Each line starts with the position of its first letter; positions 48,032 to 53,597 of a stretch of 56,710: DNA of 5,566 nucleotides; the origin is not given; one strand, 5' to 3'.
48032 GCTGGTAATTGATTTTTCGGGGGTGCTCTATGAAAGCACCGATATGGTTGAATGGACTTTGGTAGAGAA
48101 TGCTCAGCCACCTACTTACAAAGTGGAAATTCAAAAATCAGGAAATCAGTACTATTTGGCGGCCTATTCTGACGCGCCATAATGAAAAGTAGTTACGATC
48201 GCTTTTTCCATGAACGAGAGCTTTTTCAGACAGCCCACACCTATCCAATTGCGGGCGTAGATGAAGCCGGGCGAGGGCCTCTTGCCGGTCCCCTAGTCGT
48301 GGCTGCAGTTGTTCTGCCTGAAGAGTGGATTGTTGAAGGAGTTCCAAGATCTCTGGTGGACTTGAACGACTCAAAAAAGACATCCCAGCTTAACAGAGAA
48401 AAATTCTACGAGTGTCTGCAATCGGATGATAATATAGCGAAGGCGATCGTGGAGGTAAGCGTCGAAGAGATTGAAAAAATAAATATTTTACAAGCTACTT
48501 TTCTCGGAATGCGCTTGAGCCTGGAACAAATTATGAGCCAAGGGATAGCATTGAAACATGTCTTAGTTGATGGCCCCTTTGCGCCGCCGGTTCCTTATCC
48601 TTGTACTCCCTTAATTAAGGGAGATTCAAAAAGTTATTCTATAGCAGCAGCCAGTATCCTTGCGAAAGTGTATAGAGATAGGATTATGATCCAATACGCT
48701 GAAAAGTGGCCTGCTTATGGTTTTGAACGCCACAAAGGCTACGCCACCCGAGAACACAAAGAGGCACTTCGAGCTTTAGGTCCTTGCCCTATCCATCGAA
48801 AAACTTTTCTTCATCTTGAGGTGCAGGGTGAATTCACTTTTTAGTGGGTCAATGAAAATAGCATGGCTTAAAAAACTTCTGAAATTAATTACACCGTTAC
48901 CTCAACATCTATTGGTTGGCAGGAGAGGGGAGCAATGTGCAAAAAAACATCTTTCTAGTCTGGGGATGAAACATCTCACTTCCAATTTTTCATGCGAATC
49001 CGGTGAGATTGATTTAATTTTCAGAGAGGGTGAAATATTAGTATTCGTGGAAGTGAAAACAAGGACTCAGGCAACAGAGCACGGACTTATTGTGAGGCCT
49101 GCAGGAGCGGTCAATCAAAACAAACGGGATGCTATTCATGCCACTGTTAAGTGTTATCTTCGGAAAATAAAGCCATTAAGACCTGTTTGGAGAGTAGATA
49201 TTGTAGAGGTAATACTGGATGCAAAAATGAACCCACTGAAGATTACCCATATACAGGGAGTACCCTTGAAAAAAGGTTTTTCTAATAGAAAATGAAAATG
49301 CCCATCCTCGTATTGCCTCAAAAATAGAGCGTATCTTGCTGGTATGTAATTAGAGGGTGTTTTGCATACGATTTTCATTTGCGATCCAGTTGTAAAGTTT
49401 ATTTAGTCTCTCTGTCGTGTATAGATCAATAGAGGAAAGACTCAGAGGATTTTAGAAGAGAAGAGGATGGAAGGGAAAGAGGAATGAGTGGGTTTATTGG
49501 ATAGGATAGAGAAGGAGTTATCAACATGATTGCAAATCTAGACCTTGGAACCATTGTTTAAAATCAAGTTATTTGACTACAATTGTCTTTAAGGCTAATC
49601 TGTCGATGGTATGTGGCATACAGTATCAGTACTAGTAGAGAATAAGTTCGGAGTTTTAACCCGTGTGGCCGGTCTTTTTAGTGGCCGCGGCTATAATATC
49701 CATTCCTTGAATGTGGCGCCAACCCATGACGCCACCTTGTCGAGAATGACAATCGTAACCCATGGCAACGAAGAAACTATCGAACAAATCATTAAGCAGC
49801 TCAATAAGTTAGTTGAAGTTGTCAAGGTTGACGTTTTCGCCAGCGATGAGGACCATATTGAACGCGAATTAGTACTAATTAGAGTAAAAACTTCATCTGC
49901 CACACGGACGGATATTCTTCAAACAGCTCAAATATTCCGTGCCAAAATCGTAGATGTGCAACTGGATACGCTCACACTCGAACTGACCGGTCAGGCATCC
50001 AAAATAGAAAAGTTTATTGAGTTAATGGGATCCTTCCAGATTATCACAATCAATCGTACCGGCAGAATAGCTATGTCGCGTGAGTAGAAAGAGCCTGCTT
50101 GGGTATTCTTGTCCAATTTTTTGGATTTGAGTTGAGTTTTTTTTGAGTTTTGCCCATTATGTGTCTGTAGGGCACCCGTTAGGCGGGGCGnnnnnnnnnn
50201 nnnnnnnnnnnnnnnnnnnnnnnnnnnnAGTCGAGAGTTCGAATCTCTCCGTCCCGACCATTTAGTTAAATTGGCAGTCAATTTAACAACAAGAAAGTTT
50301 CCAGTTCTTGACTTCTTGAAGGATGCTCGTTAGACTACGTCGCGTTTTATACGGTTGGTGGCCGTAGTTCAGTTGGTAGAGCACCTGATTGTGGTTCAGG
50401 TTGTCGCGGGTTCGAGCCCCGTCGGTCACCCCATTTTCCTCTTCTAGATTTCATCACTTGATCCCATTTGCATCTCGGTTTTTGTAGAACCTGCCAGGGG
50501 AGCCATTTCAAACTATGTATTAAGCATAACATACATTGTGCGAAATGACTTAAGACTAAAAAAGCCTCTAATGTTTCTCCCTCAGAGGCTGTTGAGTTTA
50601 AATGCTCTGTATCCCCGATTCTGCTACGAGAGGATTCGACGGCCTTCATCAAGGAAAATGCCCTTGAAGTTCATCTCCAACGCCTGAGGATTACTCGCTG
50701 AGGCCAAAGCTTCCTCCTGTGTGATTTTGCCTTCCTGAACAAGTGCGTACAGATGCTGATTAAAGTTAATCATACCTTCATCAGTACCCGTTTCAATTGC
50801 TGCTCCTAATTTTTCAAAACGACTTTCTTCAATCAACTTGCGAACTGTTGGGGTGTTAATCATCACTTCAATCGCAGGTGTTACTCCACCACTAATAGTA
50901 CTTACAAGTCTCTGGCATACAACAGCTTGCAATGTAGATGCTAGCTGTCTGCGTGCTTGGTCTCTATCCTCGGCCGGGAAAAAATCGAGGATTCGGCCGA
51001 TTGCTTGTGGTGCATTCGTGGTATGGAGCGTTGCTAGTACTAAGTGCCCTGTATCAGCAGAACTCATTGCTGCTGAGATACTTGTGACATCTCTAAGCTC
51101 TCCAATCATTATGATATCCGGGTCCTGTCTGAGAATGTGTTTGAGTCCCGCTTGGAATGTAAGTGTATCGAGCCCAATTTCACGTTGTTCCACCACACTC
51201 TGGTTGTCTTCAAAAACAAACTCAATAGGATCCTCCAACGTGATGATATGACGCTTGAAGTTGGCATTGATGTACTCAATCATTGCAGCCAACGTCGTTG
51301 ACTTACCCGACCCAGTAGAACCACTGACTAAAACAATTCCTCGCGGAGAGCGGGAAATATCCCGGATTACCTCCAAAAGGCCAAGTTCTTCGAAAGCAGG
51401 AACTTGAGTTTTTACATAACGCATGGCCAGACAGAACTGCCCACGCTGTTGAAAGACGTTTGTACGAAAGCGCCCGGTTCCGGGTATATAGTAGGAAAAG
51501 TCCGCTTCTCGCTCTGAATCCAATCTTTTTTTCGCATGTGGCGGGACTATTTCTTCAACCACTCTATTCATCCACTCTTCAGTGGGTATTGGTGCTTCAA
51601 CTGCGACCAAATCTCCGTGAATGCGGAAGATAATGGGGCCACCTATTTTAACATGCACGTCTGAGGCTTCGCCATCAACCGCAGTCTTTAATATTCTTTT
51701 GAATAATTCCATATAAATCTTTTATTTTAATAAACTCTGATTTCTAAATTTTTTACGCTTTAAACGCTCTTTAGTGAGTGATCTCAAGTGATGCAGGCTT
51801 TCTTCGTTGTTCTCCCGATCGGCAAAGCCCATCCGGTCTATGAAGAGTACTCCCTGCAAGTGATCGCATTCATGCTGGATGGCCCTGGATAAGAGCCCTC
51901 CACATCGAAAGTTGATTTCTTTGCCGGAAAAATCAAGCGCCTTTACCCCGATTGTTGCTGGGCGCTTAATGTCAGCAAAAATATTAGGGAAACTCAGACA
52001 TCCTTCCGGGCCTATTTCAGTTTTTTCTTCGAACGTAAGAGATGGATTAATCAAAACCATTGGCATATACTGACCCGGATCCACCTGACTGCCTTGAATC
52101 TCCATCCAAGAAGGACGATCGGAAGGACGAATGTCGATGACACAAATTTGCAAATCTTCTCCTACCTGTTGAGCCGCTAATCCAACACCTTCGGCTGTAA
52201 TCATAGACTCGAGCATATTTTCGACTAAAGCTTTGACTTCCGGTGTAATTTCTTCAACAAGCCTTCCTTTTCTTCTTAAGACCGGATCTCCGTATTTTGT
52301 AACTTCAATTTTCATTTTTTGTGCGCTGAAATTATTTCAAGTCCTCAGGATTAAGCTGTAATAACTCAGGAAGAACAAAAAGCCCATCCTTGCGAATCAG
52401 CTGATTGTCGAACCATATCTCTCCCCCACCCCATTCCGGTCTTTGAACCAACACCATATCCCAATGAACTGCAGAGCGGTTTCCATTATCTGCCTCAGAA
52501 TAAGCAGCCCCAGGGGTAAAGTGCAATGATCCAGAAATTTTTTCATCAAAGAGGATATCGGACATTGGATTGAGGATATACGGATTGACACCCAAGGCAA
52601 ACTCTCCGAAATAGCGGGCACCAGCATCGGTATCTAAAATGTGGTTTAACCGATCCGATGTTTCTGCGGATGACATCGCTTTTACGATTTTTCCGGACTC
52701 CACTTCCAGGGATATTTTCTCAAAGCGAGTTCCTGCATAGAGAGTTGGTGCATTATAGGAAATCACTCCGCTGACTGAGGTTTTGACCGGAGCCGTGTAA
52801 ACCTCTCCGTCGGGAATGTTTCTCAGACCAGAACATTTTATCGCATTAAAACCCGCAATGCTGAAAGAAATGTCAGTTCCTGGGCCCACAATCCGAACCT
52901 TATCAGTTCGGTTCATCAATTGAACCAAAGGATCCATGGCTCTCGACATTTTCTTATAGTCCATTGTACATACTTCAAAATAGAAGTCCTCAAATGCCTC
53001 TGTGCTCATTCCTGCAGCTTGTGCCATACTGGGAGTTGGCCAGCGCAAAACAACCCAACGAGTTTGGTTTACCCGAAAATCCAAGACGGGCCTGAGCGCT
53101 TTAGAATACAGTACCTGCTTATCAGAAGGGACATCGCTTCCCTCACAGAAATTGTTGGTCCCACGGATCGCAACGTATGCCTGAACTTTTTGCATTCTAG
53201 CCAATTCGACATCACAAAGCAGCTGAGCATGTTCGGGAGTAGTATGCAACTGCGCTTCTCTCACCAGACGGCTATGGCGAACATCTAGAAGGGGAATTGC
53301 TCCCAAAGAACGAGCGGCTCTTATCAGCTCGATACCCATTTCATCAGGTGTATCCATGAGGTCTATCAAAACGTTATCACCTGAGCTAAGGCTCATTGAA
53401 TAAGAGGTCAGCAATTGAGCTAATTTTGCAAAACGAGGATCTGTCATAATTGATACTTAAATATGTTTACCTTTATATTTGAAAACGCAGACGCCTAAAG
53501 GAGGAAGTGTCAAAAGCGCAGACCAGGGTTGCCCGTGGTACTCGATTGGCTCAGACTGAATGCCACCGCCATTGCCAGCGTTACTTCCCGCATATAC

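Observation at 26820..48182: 21-kb tandem array of four secreted, catalytically intact CotH-type kinases in an apparent non-spore-former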

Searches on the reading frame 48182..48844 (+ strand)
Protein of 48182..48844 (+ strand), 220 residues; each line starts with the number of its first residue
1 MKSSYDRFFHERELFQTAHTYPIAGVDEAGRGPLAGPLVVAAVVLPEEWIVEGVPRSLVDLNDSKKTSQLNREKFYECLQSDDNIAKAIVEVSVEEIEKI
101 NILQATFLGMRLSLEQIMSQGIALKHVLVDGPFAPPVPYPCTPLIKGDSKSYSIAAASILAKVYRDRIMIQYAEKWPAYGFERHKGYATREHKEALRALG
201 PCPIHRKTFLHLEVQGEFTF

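Call 4: search_protein_families(library=pfam, proteins=[window:48182-48844:+], max_evalue=0.01)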
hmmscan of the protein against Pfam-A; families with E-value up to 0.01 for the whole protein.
window:48182-48844:+ (220 aa): 1 family
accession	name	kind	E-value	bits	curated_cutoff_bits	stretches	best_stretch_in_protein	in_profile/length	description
PF01351.25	RNase_HII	-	3.4e-37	128.7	25.8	1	24-209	1-196/199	Ribonuclease HII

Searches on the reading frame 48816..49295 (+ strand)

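Call 4: search_protein_families(library=pfam, proteins=[window:48816-49295:+], max_evalue=0.01)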
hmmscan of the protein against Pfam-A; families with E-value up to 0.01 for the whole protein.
window:48816-49295:+ (159 aa): 2 families
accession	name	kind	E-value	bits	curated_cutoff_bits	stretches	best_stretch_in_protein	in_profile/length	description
PF02021.23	UPF0102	-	2.4e-20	73.1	23.6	1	38-132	1-80/80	Uncharacterised protein family UPF0102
PF08378.17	NERD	-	0.0015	19.5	22.1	1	35-104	2-74/111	Nuclease-related domain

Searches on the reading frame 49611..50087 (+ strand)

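Call 4: search_protein_families(library=pfam, proteins=[window:49611-50087:+], max_evalue=0.01)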
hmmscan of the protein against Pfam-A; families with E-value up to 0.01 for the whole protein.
window:49611-50087:+ (158 aa): 7 families
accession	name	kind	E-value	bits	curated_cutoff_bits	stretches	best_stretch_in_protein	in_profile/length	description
PF10369.15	ALS_ss_C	-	4.6e-29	100.7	23.2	1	85-158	1-74/74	Small subunit of acetolactate synthase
PF22629.2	ACT_AHAS_ss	-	2.1e-24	85.9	27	1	6-72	2-67/67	AHAS small subunit-like ACT domain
PF13710.12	ACT_5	-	3.9e-15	55.8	27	1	14-73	4-62/62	ACT domain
PF01842.31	ACT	-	4.9e-15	55.4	27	1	3-68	1-65/66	ACT domain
PF09383.16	NIL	-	0.00018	21.8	24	0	29-67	29-67/73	NIL domain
PF13291.12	ACT_4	-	0.00039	21.5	27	1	4-73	8-78/80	ACT domain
PF22754.3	bHLH-TF_ACT-like_plant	-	0.0087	16.7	27.6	0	5-65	13-72/75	Plant bHLH transcription factor, ACT-like domain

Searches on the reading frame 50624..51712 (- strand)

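Call 4: search_protein_families(library=pfam, proteins=[window:50624-51712:-], max_evalue=0.01)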
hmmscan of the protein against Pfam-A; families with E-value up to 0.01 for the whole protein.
window:50624-51712:- (362 aa): 9 families
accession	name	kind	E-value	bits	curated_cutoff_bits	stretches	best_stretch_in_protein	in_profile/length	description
PF00437.27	T2SSE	-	1.8e-51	175.4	24.9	1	3-273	11-281/370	Type II/IV secretion system protein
PF25199.1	nSTAND_NTPase5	-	0.00016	21.9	34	1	117-172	34-89/145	Novel STAND NTPase 5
PF13191.12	AAA_16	-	0.00017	22.6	32.6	1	113-155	13-52/167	AAA ATPase domain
PF13555.12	AAA_29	-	0.00026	21.1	27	1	118-146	16-44/61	P-loop containing region of AAA domain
PF01580.24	FtsK_SpoIIIE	-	0.00031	20.7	24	1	114-145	30-60/221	FtsK/SpoIIIE family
PF13604.12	AAA_30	-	0.0015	18.7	27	1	114-157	8-50/191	AAA domain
PF24883.2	NPHP3_N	-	0.0029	18.3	24.8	0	122-172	20-63/164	Nephrocystin 3, N-terminal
PF01935.23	DUF87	-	0.0042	17.6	23.2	1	128-156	27-55/220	Helicase HerA, central domain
PF13401.12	AAA_22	-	0.0078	17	27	0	122-153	3-33/130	AAA domain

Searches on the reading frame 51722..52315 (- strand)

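Call 51: search_protein_families(library=pfam, proteins=[window:51722-52315:-], max_evalue=0.0001)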
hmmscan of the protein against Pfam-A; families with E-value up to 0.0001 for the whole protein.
window:51722-52315:- (197 aa): 1 family
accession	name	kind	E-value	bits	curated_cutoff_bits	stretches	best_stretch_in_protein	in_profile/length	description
PF01327.26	Pep_deformylase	-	2.6e-45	154.2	22.8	1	4-163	3-151/156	Polypeptide deformylase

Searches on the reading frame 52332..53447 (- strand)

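Call 51: search_protein_families(library=pfam, proteins=[window:52332-53447:-], max_evalue=0.0001)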
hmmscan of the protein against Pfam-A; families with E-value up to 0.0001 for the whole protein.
window:52332-53447:- (371 aa): 1 family
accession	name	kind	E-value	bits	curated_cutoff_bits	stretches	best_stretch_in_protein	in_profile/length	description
PF02073.20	Peptidase_M29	-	2.1e-43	149.1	27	1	4-332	3-381/406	Thermophilic metalloprotease (M29)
